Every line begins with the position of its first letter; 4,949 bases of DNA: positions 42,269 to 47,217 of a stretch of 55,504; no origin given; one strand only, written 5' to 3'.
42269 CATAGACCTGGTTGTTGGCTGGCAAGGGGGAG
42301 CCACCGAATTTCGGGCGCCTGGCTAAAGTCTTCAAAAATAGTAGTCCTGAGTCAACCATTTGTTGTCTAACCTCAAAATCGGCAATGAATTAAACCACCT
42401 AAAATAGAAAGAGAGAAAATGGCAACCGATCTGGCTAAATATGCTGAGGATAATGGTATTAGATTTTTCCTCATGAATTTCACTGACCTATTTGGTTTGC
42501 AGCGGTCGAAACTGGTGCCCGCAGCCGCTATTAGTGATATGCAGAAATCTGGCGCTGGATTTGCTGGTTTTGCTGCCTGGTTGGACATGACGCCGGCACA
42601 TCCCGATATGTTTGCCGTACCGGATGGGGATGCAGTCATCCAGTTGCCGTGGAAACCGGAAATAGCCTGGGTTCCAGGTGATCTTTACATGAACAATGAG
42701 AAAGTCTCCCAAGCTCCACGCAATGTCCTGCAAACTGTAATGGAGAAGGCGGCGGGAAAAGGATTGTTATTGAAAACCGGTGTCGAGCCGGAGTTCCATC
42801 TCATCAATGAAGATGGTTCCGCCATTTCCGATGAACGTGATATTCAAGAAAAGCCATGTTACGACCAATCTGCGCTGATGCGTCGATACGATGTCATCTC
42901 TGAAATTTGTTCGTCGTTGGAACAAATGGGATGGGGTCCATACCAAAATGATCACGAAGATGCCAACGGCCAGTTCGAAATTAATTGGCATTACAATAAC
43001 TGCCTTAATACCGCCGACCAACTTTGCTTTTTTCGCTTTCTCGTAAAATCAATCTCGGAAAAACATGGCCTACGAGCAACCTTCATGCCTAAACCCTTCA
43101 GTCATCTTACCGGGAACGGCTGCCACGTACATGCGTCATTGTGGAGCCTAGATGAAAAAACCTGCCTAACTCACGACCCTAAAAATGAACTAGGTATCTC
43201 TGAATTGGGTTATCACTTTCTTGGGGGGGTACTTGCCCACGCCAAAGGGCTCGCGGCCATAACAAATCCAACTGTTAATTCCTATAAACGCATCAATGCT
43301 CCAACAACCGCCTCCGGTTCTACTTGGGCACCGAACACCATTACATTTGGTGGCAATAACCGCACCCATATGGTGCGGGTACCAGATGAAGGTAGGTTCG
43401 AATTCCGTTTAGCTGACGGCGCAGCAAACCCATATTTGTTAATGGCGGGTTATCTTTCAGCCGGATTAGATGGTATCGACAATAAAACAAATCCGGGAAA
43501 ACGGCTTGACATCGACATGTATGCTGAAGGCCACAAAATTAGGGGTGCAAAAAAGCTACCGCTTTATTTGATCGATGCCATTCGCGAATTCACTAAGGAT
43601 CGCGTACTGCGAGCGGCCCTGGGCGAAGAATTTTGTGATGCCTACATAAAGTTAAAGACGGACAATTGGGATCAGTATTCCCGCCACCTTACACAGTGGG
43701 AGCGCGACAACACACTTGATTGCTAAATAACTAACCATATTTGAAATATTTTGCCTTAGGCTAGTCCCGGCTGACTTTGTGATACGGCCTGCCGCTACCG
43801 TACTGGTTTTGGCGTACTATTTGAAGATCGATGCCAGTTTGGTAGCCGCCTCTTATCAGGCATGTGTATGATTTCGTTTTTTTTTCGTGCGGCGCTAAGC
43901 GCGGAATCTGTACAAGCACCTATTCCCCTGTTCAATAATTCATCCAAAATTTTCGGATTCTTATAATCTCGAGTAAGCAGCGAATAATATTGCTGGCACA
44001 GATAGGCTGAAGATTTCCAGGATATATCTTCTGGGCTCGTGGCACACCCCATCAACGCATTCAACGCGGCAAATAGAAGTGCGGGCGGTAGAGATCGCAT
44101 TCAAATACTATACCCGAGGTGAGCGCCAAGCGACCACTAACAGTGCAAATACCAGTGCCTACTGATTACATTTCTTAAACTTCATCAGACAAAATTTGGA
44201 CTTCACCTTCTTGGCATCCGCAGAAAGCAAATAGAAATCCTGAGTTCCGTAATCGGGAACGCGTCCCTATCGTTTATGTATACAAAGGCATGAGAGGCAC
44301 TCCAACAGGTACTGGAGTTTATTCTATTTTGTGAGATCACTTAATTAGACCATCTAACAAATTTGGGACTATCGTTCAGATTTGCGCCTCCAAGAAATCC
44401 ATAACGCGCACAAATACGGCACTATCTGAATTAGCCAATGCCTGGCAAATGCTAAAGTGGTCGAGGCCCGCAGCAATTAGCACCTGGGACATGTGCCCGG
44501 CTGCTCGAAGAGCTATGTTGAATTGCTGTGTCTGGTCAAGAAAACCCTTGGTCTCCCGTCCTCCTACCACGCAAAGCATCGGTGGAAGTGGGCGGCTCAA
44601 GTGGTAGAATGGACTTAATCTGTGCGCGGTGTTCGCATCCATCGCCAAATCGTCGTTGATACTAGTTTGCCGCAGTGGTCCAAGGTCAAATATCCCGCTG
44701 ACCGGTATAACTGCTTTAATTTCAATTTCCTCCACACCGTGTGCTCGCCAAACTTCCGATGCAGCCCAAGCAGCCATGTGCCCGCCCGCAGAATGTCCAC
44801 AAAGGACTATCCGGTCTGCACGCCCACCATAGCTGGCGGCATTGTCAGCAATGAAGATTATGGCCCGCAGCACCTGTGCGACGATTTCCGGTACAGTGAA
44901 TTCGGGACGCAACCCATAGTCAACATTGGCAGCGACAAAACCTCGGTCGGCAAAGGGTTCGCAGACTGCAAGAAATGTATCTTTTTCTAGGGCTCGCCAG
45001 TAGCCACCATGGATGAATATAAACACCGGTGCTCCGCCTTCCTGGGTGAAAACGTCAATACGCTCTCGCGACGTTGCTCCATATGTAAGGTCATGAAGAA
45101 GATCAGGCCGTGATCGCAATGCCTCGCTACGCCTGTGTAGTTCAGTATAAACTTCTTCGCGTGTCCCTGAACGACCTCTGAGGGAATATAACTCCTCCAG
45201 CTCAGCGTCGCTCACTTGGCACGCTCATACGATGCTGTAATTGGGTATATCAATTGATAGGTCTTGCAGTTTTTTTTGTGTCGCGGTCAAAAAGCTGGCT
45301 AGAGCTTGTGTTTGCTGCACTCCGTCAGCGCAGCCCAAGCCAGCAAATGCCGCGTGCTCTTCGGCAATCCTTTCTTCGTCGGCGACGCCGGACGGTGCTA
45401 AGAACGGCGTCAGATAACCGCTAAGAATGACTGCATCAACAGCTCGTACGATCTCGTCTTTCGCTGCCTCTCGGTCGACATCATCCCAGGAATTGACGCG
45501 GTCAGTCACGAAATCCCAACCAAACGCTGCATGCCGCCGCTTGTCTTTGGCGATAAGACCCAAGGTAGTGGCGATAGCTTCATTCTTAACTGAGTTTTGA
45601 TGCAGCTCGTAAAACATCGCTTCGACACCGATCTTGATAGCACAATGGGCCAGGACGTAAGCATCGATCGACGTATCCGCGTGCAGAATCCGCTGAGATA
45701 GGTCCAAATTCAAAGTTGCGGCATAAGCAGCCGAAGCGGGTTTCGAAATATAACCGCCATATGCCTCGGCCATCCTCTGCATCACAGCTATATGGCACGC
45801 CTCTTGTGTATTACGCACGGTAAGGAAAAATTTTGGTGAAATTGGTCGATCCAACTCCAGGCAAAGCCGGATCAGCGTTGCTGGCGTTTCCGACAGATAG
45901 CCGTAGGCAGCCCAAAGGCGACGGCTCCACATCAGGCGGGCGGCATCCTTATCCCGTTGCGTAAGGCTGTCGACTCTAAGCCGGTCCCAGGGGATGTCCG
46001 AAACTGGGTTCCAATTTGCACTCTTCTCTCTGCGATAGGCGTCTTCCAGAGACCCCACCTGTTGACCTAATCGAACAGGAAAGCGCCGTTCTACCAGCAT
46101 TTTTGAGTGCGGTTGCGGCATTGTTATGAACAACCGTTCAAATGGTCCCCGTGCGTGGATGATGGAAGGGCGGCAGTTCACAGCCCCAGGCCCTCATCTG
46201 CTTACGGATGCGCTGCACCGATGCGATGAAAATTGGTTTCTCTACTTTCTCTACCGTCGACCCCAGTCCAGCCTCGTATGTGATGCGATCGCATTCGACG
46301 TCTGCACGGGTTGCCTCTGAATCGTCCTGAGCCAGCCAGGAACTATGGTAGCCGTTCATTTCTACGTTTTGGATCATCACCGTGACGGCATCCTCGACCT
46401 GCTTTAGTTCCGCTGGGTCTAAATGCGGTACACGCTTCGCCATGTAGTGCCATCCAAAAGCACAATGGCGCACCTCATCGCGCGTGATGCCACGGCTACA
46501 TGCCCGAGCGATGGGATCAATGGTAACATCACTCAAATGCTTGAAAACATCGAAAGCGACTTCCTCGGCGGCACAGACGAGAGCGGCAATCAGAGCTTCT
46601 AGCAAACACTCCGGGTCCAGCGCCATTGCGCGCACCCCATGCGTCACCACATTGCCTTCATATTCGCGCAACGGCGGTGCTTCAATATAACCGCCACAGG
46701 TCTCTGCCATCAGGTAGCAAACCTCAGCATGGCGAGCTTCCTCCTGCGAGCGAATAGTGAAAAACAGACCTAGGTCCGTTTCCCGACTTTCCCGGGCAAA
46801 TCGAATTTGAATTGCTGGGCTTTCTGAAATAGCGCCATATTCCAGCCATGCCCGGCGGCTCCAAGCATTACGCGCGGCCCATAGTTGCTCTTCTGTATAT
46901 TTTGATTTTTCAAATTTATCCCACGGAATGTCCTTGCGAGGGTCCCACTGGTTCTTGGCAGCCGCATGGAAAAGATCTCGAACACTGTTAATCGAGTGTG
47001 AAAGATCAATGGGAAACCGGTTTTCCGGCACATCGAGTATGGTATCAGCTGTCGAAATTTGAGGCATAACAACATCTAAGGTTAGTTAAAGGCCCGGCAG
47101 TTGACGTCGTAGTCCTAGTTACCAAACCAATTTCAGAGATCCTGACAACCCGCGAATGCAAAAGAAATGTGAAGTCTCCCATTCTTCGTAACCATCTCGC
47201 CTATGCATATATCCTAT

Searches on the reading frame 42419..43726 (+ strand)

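Call 8: search_protein_families(library=pfam, proteins=[window:42419-43726:+])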
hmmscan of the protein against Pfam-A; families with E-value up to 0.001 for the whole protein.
window:42419-43726:+ (435 aa): 1 family
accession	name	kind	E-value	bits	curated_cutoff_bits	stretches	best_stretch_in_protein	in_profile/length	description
PF00120.29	Gln-synt_C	-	3.2e-94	316.2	24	1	99-430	3-342/344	Glutamine synthetase, catalytic domain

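Call 31: search_protein_families(library=ncbifam, proteins=[window:42419-43726:+], max_evalue=1e-10)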
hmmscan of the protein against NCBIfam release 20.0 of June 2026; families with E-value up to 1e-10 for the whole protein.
window:42419-43726:+ (435 aa): 4 families
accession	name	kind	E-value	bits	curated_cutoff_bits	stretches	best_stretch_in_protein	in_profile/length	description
TIGR03105.1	gln_synth_III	equivalog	1.3e-190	633.6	469.6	1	6-434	2-435/435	type III glutamate--ammonia ligase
TIGR00653.1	GlnA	equivalog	2.3e-88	297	429.15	1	6-433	4-461/462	type I glutamate--ammonia ligase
NF045547.1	GGputSyn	equivalog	1.7e-78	264.3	650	1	61-428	70-438/438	gamma-glutamylputrescine synthetase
NF007006.0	PRK09469.1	equivalog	1.4e-44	152.5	845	1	157-420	190-454/469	glutamate--ammonia ligase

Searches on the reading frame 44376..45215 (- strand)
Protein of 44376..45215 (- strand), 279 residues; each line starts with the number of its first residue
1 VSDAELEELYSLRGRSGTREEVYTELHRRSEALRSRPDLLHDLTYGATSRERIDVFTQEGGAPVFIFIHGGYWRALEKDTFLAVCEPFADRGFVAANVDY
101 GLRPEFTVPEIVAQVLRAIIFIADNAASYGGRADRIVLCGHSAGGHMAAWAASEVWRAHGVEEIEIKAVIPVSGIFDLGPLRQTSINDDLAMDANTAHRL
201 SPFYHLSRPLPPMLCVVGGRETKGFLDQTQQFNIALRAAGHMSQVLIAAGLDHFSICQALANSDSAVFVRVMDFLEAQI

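Call 8: search_protein_families(library=pfam, proteins=[window:44376-45215:-])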
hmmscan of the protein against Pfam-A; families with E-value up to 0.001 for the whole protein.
window:44376-45215:- (279 aa): 5 families
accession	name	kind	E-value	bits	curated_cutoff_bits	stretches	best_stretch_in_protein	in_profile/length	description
PF20434.5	BD-FAE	-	2e-23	83.5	26.8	1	59-232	10-211/215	BD-FAE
PF07859.19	Abhydrolase_3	-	6.1e-18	65.8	25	1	66-253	2-206/210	alpha/beta hydrolase fold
PF12697.13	Abhydrolase_6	-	1.1e-05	26.6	26.3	1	66-200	2-111/217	Alpha/beta hydrolase family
PF00326.27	Peptidase_S9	-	1.4e-05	25.1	22.6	1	132-276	62-207/213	Prolyl oligopeptidase family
PF00135.34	COesterase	-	1.5e-05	24.6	27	1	117-151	166-200/515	Carboxylesterase family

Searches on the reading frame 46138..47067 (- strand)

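Call 8: search_protein_families(library=pfam, proteins=[window:46138-47067:-])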
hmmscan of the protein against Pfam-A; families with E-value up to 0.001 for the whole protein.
window:46138-47067:- (309 aa): 1 family
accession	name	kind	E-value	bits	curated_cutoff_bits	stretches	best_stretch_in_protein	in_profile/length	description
PF11583.14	AurF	-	4.5e-07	29.8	29.6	1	109-233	113-231/282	P-aminobenzoate N-oxygenase AurF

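Call 31: search_protein_families(library=ncbifam, proteins=[window:46138-47067:-], max_evalue=1e-10)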
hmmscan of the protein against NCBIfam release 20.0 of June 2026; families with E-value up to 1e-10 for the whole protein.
window:46138-47067:- (309 aa): 0 families
